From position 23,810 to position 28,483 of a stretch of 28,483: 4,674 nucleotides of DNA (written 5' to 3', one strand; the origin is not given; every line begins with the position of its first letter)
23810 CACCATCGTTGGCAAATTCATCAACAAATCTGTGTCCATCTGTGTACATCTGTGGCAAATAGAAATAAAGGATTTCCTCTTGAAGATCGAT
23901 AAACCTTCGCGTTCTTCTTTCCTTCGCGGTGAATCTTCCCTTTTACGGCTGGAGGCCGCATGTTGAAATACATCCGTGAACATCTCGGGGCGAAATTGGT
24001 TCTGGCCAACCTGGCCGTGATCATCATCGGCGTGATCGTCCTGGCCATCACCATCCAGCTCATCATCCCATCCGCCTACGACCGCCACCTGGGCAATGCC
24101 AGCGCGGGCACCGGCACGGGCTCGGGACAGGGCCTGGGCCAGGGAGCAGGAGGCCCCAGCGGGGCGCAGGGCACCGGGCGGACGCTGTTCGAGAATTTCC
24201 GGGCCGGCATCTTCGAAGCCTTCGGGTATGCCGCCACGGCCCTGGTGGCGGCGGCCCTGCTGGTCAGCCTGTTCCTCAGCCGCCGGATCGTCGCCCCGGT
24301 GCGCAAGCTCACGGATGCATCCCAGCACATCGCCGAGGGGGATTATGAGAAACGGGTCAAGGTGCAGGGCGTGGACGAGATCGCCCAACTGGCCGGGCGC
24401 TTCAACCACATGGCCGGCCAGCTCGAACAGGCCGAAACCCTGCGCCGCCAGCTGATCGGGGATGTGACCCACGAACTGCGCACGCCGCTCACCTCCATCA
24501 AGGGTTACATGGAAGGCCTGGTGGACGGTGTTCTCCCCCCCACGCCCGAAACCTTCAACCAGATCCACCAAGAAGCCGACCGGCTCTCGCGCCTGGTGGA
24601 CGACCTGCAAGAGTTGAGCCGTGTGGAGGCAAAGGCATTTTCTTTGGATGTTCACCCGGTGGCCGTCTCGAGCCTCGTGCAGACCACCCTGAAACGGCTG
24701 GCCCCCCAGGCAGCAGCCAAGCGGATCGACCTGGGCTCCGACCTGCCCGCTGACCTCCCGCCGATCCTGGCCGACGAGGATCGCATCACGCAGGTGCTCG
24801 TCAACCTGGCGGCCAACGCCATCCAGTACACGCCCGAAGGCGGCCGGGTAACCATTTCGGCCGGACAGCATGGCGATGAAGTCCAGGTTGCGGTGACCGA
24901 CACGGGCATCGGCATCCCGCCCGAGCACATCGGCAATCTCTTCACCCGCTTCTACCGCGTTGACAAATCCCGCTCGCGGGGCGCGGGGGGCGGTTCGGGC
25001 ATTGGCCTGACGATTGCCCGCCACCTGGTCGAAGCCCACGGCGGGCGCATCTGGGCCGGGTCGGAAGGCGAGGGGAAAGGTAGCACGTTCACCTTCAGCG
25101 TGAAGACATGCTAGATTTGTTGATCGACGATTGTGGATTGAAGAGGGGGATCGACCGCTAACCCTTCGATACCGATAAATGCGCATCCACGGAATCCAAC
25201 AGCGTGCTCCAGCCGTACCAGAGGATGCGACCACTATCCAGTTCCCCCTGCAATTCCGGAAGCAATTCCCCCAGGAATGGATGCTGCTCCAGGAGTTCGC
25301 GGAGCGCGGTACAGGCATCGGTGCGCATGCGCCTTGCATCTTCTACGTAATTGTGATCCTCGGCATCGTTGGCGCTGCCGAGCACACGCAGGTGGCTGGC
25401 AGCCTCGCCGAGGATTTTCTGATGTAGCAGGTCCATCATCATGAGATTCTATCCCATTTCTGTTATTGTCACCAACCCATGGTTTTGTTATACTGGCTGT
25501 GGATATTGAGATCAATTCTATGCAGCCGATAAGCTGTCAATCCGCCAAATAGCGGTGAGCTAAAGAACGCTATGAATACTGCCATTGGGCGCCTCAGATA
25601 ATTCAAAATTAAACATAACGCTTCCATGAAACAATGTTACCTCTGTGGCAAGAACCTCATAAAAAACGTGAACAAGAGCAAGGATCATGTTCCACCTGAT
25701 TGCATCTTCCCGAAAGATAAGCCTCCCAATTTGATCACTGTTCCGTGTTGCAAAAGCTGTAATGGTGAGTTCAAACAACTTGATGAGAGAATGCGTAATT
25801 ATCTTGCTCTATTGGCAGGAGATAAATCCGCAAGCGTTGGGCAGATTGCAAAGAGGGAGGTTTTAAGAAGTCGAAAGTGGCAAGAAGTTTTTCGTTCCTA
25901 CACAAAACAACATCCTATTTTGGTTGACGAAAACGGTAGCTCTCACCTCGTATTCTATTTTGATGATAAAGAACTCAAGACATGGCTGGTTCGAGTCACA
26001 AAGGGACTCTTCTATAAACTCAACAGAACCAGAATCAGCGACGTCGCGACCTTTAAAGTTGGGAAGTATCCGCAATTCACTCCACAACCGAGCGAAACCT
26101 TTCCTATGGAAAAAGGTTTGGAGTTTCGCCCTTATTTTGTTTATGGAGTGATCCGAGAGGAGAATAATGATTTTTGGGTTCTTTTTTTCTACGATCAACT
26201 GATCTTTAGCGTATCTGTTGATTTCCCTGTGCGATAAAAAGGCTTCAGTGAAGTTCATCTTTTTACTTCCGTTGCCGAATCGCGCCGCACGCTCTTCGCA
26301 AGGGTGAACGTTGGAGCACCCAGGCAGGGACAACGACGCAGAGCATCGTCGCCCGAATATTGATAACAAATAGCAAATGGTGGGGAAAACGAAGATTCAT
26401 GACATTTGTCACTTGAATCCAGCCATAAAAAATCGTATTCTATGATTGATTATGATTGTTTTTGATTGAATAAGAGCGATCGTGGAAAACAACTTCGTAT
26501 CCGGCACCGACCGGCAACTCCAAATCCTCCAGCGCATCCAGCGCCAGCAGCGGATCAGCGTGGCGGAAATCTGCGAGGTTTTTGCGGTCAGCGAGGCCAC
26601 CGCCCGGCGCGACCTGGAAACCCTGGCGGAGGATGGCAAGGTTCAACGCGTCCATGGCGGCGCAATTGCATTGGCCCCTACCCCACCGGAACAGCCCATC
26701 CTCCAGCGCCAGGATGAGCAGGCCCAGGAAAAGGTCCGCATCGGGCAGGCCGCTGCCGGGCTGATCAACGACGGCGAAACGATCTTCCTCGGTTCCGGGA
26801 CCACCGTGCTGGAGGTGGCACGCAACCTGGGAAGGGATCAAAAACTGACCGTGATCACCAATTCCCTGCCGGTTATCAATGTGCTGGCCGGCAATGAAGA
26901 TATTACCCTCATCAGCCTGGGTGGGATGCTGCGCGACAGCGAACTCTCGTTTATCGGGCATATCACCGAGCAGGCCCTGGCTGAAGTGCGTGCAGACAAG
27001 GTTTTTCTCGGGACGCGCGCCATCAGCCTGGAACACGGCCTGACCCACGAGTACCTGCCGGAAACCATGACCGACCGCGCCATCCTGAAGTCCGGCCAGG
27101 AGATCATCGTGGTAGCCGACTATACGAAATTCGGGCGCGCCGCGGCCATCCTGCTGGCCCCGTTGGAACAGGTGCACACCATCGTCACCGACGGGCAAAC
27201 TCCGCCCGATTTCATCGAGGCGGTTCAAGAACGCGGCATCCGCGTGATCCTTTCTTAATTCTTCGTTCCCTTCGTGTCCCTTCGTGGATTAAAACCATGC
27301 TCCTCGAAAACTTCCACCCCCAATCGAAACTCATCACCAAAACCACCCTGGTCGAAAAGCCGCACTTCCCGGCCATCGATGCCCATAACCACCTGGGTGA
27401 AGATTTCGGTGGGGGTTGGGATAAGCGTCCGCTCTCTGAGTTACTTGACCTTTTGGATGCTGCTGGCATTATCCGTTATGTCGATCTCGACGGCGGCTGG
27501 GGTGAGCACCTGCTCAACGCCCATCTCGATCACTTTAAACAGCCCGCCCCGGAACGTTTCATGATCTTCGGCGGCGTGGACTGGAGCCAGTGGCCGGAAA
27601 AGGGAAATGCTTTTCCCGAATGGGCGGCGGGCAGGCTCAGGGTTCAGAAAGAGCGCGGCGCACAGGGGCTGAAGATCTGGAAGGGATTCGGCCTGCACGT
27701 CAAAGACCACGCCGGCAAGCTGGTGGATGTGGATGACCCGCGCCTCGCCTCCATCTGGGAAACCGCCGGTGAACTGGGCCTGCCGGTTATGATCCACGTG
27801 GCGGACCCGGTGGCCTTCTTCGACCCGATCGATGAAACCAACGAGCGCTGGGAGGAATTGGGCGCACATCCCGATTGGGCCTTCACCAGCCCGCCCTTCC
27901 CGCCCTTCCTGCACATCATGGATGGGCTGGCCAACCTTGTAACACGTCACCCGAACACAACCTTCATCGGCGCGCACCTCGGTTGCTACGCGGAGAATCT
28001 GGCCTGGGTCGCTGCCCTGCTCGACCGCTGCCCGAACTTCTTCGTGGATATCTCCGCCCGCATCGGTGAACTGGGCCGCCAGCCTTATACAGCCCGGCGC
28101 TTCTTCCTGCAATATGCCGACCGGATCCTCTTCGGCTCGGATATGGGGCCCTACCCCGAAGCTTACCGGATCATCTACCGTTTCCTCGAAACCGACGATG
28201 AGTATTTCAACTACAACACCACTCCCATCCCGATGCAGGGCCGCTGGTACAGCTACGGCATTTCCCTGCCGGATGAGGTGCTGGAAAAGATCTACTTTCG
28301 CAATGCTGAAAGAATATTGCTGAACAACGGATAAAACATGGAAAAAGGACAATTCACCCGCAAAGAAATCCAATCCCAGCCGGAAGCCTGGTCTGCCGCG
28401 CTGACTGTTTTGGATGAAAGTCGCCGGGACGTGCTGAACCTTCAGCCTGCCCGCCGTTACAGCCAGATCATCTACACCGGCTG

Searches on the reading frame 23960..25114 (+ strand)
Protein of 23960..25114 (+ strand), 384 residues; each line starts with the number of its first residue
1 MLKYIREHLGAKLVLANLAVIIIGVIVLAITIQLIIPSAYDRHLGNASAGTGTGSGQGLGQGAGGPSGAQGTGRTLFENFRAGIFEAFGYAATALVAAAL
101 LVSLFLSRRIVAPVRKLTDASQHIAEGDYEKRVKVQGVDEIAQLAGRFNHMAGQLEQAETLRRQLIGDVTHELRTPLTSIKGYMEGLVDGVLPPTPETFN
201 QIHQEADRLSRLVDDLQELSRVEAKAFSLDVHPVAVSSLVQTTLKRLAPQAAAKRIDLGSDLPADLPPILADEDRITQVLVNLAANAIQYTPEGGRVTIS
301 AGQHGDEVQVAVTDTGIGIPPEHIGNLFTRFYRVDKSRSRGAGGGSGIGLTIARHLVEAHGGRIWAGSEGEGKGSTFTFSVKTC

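Call 49: search_protein_families(library=pfam, proteins=[window:23960-25114:+], max_evalue=0.1)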
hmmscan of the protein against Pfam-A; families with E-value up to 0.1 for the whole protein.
window:23960-25114:+ (384 aa): 6 families
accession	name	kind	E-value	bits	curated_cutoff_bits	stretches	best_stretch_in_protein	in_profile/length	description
PF02518.31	HATPase_c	-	4.7e-31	107.9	26.4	1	272-382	2-108/111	Histidine kinase-, DNA gyrase B-, and HSP90-like ATPase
PF00672.30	HAMP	-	1.2e-18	67.6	25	1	105-157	1-53/53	HAMP domain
PF00512.31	HisKA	-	1.8e-17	63.6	26.9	1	162-224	2-65/66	His Kinase A (phospho-acceptor) domain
PF13581.12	HATPase_c_2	-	0.00043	20.7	27.4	1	278-359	34-111/127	Histidine kinase-like ATPase domain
PF13589.12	HATPase_c_3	-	0.0079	16.7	25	1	279-355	6-82/137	Histidine kinase-, DNA gyrase B-, and HSP90-like ATPase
PF10090.15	HPTransfase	-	0.022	15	22.9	1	277-319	33-75/123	Histidine phosphotransferase C-terminal domain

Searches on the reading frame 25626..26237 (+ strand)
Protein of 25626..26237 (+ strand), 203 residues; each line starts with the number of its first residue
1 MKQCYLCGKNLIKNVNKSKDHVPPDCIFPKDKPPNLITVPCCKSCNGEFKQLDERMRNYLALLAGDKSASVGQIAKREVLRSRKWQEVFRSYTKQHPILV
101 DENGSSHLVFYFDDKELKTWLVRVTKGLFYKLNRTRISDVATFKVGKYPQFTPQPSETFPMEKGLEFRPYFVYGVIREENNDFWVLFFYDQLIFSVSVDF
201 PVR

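Call 4: search_protein_families(library=pfam, proteins=[window:25626-26237:+])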
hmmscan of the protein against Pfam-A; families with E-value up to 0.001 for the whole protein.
window:25626-26237:+ (203 aa): 1 family
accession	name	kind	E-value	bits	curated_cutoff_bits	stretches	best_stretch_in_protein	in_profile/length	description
PF14279.12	HNH_5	-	1.4e-06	28.6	27.5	1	4-58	1-53/56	HNH endonuclease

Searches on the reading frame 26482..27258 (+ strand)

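Call 49: search_protein_families(library=pfam, proteins=[window:26482-27258:+], max_evalue=0.1)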
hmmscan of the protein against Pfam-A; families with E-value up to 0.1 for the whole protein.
window:26482-27258:+ (258 aa): 19 families
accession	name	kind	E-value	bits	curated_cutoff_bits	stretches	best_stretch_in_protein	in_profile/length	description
PF00455.28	DeoRC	-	4.8e-50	170.1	31.8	1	80-237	2-159/160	DeoR C terminal sensor domain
PF08220.18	HTH_DeoR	-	1.5e-18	66.7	21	1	11-64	1-54/57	DeoR-like helix-turn-helix domain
PF08279.18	HTH_11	-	4e-08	33.4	25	1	11-53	1-45/55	HTH domain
PF00392.27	GntR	-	1.1e-05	25.4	27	1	18-62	17-62/64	Bacterial regulatory proteins, gntR family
PF09339.16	HTH_IclR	-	1.9e-05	24.7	22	1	10-56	3-50/52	IclR helix-turn-helix domain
PF13412.12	HTH_24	-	4.2e-05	23.5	21.9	1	10-54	3-47/48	Winged helix-turn-helix DNA-binding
PF19187.6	HTH_PafC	-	0.00018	21.8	32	1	11-63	5-57/115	PafC helix-turn-helix domain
PF12840.13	HTH_20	-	0.00019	21.7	27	1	13-52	7-46/51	Helix-turn-helix domain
PF09012.17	FeoC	-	0.00069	20.1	21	1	15-60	5-50/69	FeoC like transcriptional regulator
PF25213.1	HVO_A0261_N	-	0.00089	19.5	35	1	4-59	5-59/86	HVO_A0261 N-terminal domain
PF24033.1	DUF7342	-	0.0014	19.1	31.6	1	25-60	18-53/150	Family of unknown function (DUF7342)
PF12802.13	MarR_2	-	0.0018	18.9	27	1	9-57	4-53/61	MarR family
PF01047.28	MarR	-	0.0018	18.6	24.6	1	9-57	2-50/59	MarR family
PF13384.12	HTH_23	-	0.0035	17.5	24.6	1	11-43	6-36/50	Homeodomain-like domain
PF04703.18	FaeA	-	0.0044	17.8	20.7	1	14-57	4-48/62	FaeA-like protein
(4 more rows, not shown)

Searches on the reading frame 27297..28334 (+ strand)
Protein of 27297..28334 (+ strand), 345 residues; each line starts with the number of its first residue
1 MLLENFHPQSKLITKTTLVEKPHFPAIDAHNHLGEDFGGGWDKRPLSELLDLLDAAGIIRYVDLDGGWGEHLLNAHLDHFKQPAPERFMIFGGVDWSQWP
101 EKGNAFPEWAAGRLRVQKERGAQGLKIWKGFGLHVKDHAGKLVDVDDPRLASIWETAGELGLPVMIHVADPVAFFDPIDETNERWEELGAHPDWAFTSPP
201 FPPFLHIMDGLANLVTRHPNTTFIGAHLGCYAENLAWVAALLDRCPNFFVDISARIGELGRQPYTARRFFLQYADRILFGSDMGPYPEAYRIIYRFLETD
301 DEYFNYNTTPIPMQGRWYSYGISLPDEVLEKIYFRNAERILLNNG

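Call 4: search_protein_families(library=pfam, proteins=[window:27297-28334:+])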
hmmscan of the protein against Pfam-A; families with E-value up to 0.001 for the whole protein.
window:27297-28334:+ (345 aa): 1 family
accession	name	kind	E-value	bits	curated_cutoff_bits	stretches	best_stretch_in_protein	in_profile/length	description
PF04909.20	Amidohydro_2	-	1.8e-24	87.5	26.4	1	128-341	107-287/289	Amidohydrolase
